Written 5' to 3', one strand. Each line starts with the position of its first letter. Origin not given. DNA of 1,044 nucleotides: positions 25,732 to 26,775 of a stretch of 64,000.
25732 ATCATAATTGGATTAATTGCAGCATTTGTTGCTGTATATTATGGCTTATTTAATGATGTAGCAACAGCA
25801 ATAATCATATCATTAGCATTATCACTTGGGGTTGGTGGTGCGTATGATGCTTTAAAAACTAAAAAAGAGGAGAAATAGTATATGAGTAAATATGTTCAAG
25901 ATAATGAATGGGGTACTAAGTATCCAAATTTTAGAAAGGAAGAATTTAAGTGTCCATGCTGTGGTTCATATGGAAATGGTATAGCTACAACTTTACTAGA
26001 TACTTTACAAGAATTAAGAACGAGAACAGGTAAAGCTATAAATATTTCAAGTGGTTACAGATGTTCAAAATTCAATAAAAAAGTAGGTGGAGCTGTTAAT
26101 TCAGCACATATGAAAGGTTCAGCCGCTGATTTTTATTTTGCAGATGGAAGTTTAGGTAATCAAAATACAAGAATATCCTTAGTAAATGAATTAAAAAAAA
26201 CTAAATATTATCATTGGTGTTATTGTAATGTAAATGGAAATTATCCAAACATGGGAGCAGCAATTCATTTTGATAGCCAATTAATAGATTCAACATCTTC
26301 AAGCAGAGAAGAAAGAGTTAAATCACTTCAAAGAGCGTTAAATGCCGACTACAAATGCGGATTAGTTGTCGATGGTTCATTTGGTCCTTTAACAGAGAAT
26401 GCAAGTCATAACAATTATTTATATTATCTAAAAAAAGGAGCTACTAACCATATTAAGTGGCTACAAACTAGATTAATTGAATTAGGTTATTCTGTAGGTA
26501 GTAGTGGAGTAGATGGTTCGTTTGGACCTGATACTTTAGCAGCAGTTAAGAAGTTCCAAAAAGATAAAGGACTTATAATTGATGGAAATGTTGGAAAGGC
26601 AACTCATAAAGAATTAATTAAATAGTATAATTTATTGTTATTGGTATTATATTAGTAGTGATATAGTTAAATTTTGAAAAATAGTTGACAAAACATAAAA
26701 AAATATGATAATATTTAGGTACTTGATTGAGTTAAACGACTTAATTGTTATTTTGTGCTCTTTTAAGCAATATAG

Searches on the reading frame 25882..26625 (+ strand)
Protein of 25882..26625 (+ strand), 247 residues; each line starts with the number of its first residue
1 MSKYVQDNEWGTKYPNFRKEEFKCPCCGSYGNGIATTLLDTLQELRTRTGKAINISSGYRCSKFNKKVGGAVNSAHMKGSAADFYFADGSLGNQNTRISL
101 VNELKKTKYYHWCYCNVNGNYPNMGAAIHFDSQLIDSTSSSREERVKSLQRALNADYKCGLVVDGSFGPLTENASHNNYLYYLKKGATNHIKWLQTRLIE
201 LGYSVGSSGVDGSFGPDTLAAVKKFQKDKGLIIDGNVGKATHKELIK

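Call 91: search_protein_families(library=phrogs, proteins=[window:25882-26625:+], max_evalue=0.00001)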
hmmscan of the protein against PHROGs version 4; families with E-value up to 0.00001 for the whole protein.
window:25882-26625:+ (247 aa): 12 families
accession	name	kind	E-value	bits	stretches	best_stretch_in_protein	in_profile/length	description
phrog_894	-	lysis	5.1e-27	95.8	1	5-89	38-125/389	endolysin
phrog_2649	-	lysis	1.1e-20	75.6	1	58-245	62-235/261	endolysin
phrog_1493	-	lysis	5.5e-18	66.3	1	188-245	247-305/394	endolysin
phrog_1224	-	head and packaging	1.6e-12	48.4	1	188-245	10-64/438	endolysin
phrog_17373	-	other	1e-11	46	1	8-86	13-89/224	peptidase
phrog_6707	-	lysis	2.8e-10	40.6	0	188-242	185-239/311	endolysin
phrog_16428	-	lysis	1.5e-08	34.8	0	205-242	478-515/520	endolysin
phrog_17214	-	lysis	6.7e-08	33.5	1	184-245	246-312/322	endolysin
phrog_6219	-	lysis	1e-07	32.8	1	128-243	194-305/326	endolysin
phrog_1512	-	lysis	1.5e-07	32.7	0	182-245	176-242/314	endolysin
phrog_7685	-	integration and excision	1e-06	29.5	1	198-245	2-49/240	integrase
phrog_17001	-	lysis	1.1e-06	29.4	0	192-233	5-44/265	endolysin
